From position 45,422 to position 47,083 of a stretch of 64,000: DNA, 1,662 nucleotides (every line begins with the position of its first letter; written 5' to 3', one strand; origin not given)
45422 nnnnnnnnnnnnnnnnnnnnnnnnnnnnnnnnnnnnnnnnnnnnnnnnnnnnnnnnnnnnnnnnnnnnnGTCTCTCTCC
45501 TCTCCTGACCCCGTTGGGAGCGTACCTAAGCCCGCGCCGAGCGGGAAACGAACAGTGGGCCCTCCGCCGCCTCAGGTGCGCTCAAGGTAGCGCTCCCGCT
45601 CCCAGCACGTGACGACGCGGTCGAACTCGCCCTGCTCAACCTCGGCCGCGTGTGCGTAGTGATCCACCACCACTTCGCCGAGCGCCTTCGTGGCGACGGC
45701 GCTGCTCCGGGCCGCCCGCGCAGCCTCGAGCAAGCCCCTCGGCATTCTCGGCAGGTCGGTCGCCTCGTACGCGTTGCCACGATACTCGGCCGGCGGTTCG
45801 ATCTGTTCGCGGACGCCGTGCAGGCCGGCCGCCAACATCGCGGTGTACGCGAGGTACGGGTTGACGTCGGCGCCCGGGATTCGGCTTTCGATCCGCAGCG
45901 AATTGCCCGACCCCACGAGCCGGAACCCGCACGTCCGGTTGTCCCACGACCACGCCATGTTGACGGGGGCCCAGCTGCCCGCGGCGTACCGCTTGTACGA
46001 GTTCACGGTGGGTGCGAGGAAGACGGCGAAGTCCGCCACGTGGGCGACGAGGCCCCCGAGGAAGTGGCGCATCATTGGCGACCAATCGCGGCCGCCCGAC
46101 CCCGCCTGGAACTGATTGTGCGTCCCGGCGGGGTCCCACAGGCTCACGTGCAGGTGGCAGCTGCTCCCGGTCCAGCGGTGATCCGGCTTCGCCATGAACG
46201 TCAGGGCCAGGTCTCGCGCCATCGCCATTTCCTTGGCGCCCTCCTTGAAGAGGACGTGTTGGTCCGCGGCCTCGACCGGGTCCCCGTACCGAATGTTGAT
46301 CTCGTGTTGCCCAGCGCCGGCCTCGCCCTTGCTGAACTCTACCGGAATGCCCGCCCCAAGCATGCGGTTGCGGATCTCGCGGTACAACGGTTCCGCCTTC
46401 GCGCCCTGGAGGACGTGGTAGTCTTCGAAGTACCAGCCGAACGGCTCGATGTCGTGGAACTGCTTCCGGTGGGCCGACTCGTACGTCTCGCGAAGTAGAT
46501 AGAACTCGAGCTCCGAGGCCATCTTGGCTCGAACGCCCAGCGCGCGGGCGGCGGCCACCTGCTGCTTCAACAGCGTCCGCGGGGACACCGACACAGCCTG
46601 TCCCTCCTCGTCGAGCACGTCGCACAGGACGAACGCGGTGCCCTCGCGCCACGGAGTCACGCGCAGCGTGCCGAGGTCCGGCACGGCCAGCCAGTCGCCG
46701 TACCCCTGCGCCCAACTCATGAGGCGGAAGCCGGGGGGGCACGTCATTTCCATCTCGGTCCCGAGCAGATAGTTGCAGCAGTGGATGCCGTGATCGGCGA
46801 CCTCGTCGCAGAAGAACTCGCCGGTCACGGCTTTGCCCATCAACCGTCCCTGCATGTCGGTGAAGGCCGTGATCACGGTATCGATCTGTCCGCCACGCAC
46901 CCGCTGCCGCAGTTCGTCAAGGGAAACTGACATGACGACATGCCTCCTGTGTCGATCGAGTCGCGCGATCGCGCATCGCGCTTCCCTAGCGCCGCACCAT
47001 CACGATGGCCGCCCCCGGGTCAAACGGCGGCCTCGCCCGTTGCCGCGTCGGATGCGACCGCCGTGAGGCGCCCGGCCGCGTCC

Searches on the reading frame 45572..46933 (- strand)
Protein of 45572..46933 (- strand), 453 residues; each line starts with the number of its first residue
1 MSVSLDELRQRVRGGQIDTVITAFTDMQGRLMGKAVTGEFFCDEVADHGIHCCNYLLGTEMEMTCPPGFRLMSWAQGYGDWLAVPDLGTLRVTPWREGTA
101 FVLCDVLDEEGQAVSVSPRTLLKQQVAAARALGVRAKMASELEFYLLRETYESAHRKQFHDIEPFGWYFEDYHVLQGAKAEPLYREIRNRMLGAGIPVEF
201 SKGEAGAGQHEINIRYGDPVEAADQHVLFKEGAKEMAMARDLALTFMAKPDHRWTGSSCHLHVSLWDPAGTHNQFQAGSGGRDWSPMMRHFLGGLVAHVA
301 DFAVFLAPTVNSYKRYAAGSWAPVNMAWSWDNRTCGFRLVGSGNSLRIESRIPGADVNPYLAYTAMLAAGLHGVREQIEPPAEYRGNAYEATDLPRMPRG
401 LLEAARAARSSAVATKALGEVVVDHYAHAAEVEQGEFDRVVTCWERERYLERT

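Call 45: find_encoding_contigs(protein=window:45572-46933:-, flank=10000, max_places=1)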
Protein window:45572-46933:- (453 aa): 3 contigs read that carry it; 1 place shown.
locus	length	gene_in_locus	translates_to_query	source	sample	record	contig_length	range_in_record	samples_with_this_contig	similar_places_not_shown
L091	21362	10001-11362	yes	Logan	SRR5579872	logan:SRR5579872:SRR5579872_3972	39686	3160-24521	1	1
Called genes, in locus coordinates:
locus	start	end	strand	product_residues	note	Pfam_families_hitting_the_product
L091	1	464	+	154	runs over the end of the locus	PF02502:LacAB_rpiB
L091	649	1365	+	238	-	PF03737:RraA-like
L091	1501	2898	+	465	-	-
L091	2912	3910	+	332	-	PF00528:BPD_transp_1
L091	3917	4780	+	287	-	PF00528:BPD_transp_1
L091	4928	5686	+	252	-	PF03737:RraA-like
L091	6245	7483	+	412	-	PF00109:ketoacyl-synt, PF02801:Ketoacyl-synt_C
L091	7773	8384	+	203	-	PF00174:Oxidored_molyb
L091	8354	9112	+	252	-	PF00970:FAD_binding_6, PF00175:NAD_binding_1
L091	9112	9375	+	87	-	PF20120:DUF6510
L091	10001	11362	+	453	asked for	PF00120:Gln-synt_C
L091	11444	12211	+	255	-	PF00106:adh_short, PF08659:KR, PF13561:adh_short_C2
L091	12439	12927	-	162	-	PF01980:TrmO_N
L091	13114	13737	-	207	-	PF07336:ABATE, PF11706:zf-CGNR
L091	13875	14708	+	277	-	PF09839:DUF2066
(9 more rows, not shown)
